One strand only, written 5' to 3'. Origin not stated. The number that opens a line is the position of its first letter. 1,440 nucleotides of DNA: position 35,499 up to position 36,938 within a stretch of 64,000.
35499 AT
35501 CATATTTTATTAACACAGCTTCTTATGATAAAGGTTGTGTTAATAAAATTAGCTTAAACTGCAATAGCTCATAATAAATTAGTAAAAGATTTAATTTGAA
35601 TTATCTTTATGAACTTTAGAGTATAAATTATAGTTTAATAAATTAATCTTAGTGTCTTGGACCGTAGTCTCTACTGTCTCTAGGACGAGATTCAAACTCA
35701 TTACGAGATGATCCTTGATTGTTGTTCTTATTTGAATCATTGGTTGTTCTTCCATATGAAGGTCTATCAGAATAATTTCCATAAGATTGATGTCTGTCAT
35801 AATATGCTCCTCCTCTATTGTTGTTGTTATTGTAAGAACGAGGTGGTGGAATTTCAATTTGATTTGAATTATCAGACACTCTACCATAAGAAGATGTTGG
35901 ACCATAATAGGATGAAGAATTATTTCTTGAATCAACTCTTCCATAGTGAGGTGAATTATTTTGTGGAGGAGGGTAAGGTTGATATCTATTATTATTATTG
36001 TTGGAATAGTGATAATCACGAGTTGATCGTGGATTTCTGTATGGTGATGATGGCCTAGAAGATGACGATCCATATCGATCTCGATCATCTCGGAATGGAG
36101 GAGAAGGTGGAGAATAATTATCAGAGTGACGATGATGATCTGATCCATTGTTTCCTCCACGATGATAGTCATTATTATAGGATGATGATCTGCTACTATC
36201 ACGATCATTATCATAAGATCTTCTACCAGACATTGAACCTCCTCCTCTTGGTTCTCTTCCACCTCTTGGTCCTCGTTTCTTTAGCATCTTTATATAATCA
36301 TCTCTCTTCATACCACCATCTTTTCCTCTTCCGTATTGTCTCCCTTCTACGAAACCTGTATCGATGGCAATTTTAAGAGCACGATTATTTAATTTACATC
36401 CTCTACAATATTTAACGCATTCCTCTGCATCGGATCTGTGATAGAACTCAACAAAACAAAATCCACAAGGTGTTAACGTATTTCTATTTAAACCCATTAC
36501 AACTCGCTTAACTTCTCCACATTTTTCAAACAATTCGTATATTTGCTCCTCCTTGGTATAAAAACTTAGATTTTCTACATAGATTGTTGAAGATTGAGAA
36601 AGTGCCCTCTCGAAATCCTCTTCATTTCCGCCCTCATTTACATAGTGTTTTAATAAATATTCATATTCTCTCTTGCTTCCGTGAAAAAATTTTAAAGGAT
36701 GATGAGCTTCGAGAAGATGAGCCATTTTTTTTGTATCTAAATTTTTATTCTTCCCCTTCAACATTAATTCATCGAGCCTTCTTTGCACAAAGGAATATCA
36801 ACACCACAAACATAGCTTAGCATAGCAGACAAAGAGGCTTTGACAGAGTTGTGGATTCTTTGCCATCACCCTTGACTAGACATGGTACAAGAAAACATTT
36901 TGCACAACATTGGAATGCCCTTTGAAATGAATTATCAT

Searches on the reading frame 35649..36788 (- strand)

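Call 95: search_protein_families(library=pfam, proteins=[window:35649-36788:-], max_evalue=0.00001)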
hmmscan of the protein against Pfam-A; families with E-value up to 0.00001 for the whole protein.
window:35649-36788:- (379 aa): 1 family
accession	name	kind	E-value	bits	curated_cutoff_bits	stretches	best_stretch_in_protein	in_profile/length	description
PF00076.28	RRM_1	-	1.9e-16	60.1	20.7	1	69-139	1-70/70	RNA recognition motif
